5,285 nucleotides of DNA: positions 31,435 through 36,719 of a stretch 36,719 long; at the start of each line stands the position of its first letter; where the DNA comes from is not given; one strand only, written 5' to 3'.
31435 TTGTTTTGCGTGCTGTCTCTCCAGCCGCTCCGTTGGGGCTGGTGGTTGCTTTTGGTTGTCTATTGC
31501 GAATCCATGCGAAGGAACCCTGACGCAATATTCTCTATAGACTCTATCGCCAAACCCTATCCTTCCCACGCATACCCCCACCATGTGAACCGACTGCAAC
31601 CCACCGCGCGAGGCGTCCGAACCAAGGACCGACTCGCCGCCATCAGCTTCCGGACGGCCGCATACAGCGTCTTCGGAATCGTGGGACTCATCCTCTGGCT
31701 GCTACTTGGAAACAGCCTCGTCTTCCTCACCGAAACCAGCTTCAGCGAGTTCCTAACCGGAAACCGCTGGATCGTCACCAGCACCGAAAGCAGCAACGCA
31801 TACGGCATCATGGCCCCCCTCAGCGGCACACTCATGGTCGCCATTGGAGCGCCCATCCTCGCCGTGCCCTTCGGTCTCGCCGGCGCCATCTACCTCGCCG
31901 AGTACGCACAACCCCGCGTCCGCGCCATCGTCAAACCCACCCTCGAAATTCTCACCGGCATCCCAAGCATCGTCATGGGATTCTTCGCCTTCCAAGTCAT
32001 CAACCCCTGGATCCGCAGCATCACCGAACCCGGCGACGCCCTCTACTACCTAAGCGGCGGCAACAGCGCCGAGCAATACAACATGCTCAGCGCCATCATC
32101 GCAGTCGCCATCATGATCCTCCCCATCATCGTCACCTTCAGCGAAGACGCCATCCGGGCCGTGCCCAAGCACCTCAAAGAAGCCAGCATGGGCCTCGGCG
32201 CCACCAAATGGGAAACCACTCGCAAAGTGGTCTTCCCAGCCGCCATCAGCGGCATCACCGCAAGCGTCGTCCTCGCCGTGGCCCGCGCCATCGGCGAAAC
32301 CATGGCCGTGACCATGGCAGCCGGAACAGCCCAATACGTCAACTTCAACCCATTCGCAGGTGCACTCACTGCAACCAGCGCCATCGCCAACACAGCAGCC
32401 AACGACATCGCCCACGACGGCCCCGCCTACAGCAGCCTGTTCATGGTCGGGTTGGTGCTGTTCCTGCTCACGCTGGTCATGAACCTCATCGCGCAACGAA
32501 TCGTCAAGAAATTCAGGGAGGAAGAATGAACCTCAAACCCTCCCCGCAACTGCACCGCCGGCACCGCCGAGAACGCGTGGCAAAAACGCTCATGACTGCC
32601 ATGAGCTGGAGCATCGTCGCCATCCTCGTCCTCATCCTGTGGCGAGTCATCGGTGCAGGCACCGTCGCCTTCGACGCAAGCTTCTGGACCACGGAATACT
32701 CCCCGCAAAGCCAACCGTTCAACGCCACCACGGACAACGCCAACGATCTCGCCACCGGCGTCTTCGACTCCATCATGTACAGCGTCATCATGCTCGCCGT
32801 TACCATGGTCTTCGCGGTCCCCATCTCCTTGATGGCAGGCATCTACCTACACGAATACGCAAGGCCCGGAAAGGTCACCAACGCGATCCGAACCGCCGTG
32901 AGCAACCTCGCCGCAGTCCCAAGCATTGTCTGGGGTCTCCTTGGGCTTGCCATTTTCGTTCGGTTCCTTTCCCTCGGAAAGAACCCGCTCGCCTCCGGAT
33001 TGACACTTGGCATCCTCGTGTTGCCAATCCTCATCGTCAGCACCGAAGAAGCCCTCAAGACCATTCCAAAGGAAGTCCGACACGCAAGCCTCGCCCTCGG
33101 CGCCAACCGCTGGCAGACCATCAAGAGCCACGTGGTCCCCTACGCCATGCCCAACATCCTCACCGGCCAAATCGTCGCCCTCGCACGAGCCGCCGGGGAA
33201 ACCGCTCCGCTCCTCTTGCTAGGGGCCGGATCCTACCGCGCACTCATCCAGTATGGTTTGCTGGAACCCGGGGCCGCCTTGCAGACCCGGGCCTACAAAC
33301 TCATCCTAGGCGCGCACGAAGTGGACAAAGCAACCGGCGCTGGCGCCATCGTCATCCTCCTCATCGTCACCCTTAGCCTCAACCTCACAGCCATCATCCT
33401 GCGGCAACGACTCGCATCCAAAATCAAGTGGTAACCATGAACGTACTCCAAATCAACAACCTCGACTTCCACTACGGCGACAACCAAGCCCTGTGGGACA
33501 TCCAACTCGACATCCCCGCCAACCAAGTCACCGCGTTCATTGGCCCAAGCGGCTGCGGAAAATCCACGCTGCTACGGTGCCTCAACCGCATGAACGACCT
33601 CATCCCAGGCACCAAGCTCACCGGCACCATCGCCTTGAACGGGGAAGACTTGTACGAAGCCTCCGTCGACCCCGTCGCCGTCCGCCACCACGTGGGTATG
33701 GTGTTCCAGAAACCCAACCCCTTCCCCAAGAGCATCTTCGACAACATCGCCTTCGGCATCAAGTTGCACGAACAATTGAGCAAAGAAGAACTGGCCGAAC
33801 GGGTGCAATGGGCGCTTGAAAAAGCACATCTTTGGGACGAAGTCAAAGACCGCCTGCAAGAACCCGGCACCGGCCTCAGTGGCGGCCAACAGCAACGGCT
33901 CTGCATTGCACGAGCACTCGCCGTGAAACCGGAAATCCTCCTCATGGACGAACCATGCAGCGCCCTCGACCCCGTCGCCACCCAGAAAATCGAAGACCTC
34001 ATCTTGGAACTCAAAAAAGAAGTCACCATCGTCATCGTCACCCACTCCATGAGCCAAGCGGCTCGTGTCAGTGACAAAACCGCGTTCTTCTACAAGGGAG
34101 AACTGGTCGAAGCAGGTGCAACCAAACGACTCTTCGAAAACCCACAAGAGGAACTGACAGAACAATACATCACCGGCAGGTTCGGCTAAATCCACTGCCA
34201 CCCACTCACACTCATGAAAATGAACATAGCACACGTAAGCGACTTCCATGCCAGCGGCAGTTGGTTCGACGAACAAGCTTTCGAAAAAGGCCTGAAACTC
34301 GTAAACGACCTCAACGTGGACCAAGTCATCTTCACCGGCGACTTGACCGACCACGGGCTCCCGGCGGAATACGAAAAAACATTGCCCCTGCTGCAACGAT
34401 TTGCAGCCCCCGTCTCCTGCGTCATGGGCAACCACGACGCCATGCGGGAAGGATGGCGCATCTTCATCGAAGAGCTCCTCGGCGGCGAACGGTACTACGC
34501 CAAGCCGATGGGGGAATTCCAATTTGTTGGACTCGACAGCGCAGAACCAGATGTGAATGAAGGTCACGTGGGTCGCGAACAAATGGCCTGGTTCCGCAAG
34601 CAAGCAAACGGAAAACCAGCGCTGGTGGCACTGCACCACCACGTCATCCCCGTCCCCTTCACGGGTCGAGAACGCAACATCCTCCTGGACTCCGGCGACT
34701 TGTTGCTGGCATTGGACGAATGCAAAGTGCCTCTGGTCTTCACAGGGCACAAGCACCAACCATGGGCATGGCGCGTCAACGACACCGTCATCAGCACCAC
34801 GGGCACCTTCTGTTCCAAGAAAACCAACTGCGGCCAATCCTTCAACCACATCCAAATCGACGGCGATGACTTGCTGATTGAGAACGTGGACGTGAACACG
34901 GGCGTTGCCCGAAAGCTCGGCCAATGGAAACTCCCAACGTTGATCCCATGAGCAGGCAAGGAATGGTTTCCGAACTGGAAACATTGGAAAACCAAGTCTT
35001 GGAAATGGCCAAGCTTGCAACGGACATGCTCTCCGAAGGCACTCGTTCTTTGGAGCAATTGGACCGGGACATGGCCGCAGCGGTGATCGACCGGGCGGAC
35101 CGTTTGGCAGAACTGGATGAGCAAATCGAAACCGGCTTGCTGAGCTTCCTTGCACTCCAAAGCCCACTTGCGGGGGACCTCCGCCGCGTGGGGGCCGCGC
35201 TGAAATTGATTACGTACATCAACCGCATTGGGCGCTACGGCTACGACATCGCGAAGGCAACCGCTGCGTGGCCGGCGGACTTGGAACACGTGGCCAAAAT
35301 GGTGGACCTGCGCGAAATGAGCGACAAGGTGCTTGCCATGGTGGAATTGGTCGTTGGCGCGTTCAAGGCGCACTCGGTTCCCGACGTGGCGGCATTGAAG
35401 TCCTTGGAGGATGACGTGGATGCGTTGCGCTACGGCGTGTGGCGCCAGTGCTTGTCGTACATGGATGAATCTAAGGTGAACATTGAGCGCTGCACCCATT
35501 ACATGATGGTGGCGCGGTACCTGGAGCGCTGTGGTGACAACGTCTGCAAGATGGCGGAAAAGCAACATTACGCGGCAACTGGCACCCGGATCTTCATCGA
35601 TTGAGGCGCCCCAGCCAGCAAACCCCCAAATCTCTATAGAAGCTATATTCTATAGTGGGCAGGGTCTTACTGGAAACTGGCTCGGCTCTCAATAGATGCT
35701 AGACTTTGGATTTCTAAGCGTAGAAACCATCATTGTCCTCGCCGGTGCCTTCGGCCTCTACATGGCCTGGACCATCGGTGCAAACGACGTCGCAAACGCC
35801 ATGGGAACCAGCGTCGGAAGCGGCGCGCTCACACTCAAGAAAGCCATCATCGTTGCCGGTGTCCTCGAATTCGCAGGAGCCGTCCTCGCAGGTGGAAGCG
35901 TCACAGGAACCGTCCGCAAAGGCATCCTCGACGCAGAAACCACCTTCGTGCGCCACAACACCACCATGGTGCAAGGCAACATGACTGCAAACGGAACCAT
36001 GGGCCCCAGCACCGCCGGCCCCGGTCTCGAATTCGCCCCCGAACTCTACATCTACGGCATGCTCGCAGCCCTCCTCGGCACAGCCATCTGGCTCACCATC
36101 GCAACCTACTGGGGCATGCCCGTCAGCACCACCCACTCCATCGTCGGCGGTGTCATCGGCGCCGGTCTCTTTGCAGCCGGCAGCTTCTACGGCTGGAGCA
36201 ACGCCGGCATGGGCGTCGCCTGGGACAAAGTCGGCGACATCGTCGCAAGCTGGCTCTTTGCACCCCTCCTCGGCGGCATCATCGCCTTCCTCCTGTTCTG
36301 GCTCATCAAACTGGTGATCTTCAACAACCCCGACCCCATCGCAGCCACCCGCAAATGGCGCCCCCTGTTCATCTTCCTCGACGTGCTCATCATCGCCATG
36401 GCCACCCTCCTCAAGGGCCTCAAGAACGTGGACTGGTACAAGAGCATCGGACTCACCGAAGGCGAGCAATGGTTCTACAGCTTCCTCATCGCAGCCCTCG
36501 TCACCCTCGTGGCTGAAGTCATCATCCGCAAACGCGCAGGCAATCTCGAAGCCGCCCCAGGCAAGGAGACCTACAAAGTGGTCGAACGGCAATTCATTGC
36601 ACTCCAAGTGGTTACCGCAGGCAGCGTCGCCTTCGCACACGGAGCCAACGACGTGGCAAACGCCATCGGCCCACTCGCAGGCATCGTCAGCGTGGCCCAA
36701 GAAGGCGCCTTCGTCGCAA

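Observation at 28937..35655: Four copies of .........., each upstream of a phosphate gene: a candidate archaeal Pho box/promoter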

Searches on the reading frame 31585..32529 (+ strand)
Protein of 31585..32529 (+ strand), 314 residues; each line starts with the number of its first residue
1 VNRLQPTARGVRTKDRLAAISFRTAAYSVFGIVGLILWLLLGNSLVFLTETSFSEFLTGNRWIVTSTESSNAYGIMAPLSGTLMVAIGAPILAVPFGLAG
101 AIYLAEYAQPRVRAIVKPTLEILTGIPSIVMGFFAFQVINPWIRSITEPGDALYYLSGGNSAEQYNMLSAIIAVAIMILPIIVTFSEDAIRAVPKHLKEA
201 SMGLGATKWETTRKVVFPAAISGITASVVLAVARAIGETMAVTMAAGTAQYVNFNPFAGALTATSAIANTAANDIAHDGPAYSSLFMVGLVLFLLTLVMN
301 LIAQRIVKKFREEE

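Call 14: search_protein_families(library=pfam, proteins=[window:31585-32529:+])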
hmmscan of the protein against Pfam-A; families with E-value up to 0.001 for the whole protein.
window:31585-32529:+ (314 aa): 1 family
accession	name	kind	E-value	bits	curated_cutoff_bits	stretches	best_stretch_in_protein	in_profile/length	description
PF00528.27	BPD_transp_1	-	1.6e-21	77.3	26.4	1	97-311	1-183/184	Binding-protein-dependent transport system inner membrane component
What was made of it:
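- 31585..35604 (+): The pstC-pstA-pstB-metallophosphoesterase-phoU operon. The genes are contiguous or overlapping. Pfam (call 14).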

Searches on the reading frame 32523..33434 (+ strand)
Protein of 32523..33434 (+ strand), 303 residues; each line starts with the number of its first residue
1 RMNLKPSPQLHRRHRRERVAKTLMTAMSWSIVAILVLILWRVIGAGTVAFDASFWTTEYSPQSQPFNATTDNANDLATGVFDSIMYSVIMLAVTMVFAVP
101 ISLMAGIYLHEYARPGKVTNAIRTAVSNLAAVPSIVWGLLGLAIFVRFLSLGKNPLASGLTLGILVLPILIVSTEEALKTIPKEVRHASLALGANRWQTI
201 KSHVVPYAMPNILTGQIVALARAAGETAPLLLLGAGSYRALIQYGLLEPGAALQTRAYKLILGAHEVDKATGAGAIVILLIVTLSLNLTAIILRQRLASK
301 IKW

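Call 14: search_protein_families(library=pfam, proteins=[window:32523-33434:+])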
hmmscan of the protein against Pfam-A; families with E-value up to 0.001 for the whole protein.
window:32523-33434:+ (303 aa): 1 family
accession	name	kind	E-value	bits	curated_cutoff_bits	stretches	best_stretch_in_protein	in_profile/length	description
PF00528.27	BPD_transp_1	-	7e-22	78.5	26.4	1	102-302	5-183/184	Binding-protein-dependent transport system inner membrane component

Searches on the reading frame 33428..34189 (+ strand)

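Call 14: search_protein_families(library=pfam, proteins=[window:33428-34189:+])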
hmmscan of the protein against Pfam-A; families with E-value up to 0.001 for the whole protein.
window:33428-34189:+ (253 aa): 7 families
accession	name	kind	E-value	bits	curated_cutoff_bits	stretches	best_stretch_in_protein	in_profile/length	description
PF00005.33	ABC_tran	-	1.3e-32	113.7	25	1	24-177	3-136/137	ABC transporter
PF13304.12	AAA_21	-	2.1e-12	48.1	27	2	136-208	224-300/304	AAA domain, putative AbiEii toxin, Type IV TA system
PF02463.25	SMC_N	-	2.1e-07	31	40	1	32-214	24-205/220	RecF/RecN/SMC N terminal domain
PF13401.12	AAA_22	-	1.3e-05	26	27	1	33-135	6-84/130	AAA domain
PF03193.22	RsgA_GTPase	-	0.00035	20.9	30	1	31-55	105-129/174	RsgA GTPase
PF13476.12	AAA_23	-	0.00039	21.5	27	1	9-52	4-39/201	AAA domain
PF13175.12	AAA_15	-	0.00088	19.4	32.1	0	25-55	17-46/374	AAA ATPase domain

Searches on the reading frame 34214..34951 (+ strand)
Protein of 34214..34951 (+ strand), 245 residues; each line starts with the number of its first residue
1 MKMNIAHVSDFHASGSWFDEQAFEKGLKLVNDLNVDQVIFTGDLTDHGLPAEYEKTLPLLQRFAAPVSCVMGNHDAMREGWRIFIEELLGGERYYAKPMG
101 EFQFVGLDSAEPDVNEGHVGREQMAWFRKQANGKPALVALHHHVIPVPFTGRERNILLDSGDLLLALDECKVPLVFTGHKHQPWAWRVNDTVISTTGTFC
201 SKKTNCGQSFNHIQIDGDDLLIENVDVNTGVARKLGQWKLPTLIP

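Call 14: search_protein_families(library=pfam, proteins=[window:34214-34951:+])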
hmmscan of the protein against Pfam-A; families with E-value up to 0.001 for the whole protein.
window:34214-34951:+ (245 aa): 2 families
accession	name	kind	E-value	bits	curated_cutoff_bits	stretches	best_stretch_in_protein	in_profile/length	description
PF00149.33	Metallophos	-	1e-21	78.7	21.5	1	3-183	1-191/191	Calcineurin-like phosphoesterase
PF12850.12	Metallophos_2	-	1.5e-11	45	27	1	3-213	1-149/154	Calcineurin-like phosphoesterase superfamily domain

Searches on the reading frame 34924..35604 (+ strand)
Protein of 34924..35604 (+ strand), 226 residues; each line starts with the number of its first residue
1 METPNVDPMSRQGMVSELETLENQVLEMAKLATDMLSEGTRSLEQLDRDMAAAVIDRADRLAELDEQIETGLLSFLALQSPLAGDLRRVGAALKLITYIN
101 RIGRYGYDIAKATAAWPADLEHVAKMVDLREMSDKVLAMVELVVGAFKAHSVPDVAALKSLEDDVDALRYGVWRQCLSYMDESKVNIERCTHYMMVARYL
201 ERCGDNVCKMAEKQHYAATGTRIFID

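Call 14: search_protein_families(library=pfam, proteins=[window:34924-35604:+])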
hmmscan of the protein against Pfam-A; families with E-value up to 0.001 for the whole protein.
window:34924-35604:+ (226 aa): 1 family
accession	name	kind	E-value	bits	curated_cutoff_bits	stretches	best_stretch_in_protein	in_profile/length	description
PF01895.24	PhoU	-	8.4e-32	109.8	23.5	2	25-112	1-88/89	PhoU domain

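Call 58: search_protein_families(library=ncbifam, proteins=[window:34924-35604:+])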
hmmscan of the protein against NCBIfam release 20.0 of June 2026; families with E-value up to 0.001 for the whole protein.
window:34924-35604:+ (226 aa): 2 families
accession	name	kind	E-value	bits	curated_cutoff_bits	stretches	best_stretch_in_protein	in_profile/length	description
TIGR02135.1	phoU_full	equivalog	3e-43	147.9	130.25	1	16-223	5-212/212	phosphate signaling complex protein PhoU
NF008332.0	PRK11115.1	equivalog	3.7e-23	82.3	342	1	15-220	15-219/239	phosphate signaling complex protein PhoU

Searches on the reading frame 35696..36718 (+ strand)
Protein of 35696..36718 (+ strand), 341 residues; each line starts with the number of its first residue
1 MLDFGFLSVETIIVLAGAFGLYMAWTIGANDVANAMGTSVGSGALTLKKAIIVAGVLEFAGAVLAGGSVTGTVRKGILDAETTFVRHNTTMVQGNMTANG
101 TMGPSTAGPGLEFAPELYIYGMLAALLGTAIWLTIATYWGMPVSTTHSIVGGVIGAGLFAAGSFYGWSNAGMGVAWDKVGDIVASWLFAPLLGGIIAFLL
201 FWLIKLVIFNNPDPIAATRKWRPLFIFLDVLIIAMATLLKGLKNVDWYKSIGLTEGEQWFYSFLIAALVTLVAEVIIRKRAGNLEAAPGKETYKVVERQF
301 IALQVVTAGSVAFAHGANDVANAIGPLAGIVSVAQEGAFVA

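Call 14: search_protein_families(library=pfam, proteins=[window:35696-36718:+])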
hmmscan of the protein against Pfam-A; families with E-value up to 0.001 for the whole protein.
window:35696-36718:+ (341 aa): 1 family
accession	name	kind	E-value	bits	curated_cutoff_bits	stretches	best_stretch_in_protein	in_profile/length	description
PF01384.25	PHO4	-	2.1e-65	221.5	33.7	1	27-335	1-237/350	Phosphate transporter family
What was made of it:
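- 35696..36719 (+): PiT (PHO4 family) phosphate transporter gene. It runs off the end of the window. Pfam PHO4 2e-65 (call 14).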
